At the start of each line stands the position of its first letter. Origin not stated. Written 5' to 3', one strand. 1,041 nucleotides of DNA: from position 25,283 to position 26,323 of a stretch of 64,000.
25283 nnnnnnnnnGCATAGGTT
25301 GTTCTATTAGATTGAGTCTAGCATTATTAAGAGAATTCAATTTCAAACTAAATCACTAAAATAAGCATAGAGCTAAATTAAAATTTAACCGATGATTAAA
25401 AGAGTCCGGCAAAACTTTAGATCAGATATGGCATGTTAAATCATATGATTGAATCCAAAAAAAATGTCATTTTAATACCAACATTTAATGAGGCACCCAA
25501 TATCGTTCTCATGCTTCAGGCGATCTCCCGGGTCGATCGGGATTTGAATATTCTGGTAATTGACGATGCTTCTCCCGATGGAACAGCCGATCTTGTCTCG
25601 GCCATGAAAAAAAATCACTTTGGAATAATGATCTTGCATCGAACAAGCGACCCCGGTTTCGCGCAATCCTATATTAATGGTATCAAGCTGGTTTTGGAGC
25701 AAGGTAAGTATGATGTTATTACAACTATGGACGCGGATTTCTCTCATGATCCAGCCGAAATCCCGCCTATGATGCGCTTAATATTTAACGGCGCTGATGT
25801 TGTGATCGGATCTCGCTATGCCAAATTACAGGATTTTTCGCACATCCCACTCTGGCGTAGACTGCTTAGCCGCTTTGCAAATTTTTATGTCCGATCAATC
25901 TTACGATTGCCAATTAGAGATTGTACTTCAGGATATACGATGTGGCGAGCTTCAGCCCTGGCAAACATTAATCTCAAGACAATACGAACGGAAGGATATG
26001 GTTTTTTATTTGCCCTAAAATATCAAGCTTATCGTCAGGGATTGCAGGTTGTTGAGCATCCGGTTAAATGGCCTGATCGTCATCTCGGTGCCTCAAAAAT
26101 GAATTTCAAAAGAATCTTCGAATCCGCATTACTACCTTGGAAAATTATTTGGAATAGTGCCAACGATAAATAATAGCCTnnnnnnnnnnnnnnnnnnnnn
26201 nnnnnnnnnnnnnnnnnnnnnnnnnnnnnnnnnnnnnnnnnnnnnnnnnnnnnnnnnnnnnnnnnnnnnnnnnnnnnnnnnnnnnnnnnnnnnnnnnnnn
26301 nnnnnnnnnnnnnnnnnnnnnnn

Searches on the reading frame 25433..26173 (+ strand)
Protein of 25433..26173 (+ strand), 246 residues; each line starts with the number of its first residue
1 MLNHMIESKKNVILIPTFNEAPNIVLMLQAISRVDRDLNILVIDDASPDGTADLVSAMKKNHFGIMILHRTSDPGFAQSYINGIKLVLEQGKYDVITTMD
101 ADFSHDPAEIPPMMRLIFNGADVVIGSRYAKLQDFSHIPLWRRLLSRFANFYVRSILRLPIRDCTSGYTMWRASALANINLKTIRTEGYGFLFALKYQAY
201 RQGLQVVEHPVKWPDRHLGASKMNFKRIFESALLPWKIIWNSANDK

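Call 3: search_protein_families(library=pfam, proteins=[window:25433-26173:+], max_evalue=0.01)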
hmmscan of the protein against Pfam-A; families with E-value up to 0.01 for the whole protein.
window:25433-26173:+ (246 aa): 2 families
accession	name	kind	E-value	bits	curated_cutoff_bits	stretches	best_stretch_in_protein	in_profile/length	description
PF00535.33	Glycos_transf_2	-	3.2e-24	86.2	23.3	1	13-177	2-165/168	Glycosyl transferase family 2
PF13641.12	Glyco_tranf_2_3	-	6.7e-05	23.5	27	1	13-158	5-147/230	Glycosyltransferase like family 2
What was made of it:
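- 25433..26173 (+): Convergent GT2, a dolichol/polyprenol-phosphate sugar synthase-like enzyme and the probable next pathway step. PF00535 (call 3).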

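Call 4: search_protein_families(library=ncbifam, proteins=[window:25433-26173:+], max_evalue=0.01)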
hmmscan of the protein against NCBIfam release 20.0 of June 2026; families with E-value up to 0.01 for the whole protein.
window:25433-26173:+ (246 aa): 15 families
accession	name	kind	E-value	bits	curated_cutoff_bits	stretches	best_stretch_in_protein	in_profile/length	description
TIGR04182.1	glyco_TIGR04182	equivalog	1.3e-15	57.6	325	1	12-219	3-196/293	S-layer glycoprotein N-glycosyltransferase AglJ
NF058614.1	PPMAGASynPpgS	equivalog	4.2e-14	52.5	370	1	13-212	4-195/226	polyprenyl-phospho-N-acetylgalactosaminyl synthase PpgS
NF007986.1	PRK10714.1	equivalog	3.9e-12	45.8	529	1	9-229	6-216/316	undecaprenyl-phosphate 4-deoxy-4-formamido-L-arabinose transferase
NF041391.1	DPhHxTase_Halo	equivalog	1.1e-10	40.9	375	1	17-223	3-192/213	dolichyl-phosphate hexose transferase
TIGR03937.1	PgaC_IcaA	equivalog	2.9e-09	36.4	422.3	1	9-110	45-143/407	poly-beta-1,6-N-acetyl-D-glucosamine synthase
NF047588.1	GlcsyltransPgfSStrep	equivalog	2.3e-08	33.6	500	1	12-176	4-164/308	glycosyltransferase PgfS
TIGR04283.1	glyco_like_mftF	equivalog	3.4e-06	26.8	182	1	13-60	3-51/221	TIGR04283 family arsenosugar biosynthesis glycosyltransferase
NF045692.1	OglycostaseCruG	equivalog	1e-05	24.7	600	1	12-68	44-101/386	2'-O-glycosyltransferase CruG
NF041875.1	EPS_EpsD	equivalog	3.4e-05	23.4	370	1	13-144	3-131/325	exopolysaccharide biosynthesis glycosyltransferase EpsD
TIGR03469.1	HpnB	hypoth_equivalog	0.00014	21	379.25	1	12-113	47-156/386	hopene-associated glycosyltransferase HpnB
NF007482.0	PRK10073.1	equivalog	0.001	18.2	423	1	8-107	5-100/334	glycosyltransferase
NF050050.1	ProtGlycPglI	equivalog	0.0024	17.3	500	1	12-67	5-61/306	GalNAc(5)-diNAcBac-PP-undecaprenol beta-1,3-glucosyltransferase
NF038302.1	EPS_HpsE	equivalog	0.0029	16.6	300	1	13-73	5-69/307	hormogonium polysaccharide biosynthesis glycosyltransferase HpsE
NF047683.1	TeichurnBiosyTuaG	equivalog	0.0032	17.1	400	1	9-102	5-96/252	teichuronic acid biosynthesis protein TuaG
TIGR03965.1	mycofact_glyco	equivalog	0.0072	15.2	280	1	11-85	76-151/467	mycofactocin biosynthesis glycosyltransferase MftF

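Call 50: search_solved_structures(query=window:25433-26173:+, max_evalue=1e-10)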
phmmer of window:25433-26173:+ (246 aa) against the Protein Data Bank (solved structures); distinct sequences matched with E-value up to 1e-10: 1.
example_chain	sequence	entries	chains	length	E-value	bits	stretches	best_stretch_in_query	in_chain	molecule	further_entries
5mlz_A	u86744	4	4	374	2e-25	92.9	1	6-233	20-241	Dolichol monophosphate mannose synthase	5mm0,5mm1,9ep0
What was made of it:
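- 25433..26173 (+): Its only PDB relative is P. furiosus dolichol monophosphate mannose synthase 5mlz, 2e-25 (call 50).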
